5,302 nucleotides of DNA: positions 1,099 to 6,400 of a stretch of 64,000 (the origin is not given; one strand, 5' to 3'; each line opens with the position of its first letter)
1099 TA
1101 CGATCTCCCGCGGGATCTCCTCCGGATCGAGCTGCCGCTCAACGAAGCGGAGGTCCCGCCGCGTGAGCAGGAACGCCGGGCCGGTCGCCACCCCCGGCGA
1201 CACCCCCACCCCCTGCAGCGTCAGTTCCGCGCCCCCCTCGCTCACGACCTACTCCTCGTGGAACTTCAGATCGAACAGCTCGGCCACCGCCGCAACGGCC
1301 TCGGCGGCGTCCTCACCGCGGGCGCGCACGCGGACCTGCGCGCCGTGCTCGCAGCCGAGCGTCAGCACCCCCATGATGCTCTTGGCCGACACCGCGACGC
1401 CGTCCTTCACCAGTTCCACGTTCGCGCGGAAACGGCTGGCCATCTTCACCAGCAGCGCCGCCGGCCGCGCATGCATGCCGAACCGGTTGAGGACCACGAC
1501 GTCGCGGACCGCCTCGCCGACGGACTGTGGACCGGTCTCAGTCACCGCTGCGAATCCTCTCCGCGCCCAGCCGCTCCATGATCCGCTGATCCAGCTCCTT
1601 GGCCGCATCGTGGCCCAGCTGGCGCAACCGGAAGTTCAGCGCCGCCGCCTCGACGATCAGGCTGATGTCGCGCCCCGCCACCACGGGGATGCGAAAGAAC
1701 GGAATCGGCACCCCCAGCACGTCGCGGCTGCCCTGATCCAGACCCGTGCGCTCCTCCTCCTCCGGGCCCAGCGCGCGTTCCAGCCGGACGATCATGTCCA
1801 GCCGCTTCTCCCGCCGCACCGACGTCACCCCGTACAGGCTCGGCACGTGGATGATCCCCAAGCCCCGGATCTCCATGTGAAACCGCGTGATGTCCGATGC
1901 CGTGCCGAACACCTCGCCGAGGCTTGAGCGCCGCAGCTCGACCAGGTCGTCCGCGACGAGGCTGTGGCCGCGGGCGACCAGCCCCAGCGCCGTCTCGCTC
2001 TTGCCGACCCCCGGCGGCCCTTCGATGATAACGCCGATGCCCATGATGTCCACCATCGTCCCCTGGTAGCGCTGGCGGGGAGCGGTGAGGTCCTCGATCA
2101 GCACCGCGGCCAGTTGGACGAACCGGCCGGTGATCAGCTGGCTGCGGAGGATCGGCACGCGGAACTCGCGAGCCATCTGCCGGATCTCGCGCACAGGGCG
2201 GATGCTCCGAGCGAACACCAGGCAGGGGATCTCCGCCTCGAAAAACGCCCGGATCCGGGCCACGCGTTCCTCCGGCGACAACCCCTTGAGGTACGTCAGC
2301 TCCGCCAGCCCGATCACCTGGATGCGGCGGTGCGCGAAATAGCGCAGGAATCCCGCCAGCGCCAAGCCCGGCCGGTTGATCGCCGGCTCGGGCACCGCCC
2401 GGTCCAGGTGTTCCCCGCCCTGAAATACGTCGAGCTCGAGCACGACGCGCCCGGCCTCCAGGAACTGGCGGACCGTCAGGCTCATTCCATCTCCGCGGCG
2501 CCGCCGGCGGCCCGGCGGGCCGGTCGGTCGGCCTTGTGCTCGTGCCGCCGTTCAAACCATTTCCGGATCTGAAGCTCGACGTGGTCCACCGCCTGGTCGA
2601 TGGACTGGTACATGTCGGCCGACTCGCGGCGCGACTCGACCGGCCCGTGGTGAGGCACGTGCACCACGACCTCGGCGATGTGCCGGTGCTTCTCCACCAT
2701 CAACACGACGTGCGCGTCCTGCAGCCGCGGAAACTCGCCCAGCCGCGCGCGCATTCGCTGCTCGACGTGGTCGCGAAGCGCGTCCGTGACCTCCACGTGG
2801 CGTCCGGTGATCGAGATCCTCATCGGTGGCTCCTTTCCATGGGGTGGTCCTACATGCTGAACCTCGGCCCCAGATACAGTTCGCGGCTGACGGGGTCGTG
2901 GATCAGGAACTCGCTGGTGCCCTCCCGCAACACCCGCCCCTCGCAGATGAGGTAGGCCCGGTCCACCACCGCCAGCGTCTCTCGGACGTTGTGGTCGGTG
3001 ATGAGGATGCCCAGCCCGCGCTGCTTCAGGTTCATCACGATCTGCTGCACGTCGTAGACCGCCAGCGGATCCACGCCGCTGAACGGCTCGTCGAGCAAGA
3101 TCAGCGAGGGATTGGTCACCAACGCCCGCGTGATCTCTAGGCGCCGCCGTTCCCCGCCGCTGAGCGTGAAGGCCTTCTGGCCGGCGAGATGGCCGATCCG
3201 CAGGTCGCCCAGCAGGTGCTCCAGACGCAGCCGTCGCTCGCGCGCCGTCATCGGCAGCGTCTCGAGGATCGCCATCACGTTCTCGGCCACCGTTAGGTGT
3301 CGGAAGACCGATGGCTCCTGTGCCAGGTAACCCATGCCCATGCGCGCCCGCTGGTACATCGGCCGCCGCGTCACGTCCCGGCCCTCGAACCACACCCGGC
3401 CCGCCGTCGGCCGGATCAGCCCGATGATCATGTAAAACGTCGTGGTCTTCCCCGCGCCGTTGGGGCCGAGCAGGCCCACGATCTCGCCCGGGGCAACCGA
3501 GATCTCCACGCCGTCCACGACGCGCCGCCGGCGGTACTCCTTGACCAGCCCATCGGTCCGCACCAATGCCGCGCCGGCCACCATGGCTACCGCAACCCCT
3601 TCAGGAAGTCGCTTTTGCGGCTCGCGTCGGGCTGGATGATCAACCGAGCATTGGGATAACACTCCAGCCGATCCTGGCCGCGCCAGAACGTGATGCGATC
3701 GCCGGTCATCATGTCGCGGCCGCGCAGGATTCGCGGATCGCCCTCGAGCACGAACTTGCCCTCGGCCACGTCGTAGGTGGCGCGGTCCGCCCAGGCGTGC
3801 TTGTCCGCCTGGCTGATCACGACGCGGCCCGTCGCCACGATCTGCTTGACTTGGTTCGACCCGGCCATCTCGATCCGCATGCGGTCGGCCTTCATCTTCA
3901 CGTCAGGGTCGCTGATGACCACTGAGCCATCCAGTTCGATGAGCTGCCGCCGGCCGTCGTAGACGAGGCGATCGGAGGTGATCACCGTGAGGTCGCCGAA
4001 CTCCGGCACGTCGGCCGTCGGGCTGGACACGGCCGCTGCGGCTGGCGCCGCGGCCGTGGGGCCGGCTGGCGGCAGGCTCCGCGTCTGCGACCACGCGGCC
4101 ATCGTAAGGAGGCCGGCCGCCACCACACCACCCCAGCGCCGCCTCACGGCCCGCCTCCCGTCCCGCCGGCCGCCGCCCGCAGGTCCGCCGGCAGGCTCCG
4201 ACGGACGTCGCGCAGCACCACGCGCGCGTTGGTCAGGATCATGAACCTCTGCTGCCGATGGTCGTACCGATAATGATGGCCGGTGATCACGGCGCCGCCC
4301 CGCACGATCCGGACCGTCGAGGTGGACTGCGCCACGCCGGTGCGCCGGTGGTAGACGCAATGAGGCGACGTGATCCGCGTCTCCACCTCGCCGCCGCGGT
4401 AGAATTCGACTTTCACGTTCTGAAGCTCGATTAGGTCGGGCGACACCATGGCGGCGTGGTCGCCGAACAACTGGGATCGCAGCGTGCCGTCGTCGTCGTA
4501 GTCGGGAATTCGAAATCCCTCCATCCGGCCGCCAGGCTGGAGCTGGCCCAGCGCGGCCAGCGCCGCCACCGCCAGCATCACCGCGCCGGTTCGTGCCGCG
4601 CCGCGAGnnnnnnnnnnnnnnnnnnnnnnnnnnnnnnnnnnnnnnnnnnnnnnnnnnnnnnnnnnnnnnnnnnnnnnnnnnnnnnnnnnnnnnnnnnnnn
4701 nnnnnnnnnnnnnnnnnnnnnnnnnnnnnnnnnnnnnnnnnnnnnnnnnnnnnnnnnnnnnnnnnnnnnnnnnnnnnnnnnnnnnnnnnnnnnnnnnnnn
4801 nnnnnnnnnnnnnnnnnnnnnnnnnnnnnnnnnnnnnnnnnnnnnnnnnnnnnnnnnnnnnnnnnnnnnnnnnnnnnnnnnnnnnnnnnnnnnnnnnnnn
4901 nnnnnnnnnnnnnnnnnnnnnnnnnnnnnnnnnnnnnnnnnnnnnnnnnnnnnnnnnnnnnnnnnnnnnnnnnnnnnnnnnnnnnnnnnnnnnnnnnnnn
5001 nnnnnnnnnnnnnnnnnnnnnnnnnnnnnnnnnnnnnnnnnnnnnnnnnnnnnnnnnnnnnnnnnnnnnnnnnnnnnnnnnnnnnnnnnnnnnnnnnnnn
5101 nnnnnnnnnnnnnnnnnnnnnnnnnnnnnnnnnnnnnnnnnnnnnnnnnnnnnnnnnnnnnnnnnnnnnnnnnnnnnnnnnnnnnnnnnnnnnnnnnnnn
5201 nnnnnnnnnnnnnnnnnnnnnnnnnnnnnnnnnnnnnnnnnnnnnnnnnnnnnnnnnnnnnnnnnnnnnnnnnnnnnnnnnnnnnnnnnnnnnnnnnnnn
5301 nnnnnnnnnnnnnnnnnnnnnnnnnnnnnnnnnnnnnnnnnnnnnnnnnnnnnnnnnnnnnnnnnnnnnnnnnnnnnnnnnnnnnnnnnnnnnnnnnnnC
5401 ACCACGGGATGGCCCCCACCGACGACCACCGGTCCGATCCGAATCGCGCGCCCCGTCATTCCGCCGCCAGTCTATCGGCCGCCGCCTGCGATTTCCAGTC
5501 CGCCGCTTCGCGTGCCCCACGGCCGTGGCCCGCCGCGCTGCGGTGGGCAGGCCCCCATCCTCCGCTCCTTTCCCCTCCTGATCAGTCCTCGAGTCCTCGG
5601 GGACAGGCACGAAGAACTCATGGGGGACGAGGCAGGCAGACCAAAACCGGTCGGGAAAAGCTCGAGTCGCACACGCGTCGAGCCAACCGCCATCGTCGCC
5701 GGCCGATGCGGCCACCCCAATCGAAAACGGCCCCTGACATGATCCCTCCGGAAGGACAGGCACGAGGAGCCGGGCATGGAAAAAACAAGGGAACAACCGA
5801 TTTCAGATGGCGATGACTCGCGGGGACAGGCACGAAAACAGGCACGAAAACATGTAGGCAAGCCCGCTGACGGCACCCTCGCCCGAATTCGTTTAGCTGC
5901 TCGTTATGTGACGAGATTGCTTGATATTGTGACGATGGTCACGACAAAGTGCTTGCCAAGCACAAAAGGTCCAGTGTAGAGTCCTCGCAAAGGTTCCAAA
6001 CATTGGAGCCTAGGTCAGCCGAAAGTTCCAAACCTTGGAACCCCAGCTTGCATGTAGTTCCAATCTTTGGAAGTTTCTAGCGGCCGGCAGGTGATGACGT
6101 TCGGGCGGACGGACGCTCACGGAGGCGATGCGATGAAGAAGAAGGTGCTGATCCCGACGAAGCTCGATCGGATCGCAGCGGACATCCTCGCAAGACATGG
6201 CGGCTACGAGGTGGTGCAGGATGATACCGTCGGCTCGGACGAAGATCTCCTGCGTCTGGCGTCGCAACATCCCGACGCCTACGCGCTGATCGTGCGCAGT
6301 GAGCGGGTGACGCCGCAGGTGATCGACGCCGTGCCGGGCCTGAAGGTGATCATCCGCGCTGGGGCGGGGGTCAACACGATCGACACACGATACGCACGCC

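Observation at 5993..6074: Three phased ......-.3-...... palindromes upstream of serA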

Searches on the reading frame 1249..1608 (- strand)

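Call 24: search_protein_families(library=pfam, proteins=[window:1249-1608:-])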
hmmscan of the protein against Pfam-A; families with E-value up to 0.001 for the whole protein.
window:1249-1608:- (119 aa): 1 family
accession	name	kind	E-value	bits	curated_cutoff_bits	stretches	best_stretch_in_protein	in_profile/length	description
PF00381.24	PTS-HPr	-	1e-26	93.2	23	1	35-112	3-79/81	PTS HPr component phosphorylation site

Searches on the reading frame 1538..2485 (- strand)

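Call 24: search_protein_families(library=pfam, proteins=[window:1538-2485:-])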
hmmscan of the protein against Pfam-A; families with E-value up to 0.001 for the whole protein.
window:1538-2485:- (315 aa): 2 families
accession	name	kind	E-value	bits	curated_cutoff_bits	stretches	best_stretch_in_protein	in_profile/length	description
PF07475.17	Hpr_kinase_C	-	4.4e-54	183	33.3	1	135-301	4-170/171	HPr Serine kinase C-terminal domain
PF02603.21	Hpr_kinase_N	-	4.5e-32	111.1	24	1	4-124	2-119/125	HPr Serine kinase N terminus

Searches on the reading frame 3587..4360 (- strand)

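Call 15: search_protein_families(library=pfam, proteins=[window:3587-4360:-])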
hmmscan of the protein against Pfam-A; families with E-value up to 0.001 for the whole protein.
window:3587-4360:- (257 aa): 1 family
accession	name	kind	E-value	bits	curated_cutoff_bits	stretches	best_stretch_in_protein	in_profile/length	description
PF03968.19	LptD_N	-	8.1e-14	52.3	20.4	1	127-225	2-107/113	LptA/(LptD N-terminal domain) LPS transport protein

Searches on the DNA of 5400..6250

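Call 86: search_rna_families(source=window, start=5400, end=6250, threshold=evalue, max_evalue=1)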
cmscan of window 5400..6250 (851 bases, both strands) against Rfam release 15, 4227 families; matches with E-value up to 1: 1.
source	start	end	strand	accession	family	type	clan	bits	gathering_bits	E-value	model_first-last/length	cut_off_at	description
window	5862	5935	+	RF01516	v-snoRNA-1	Gene; snRNA; snoRNA; CD-box;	-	18.8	75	0.39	1-65/65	no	Human herpesvirus 1 small nucleolar RNA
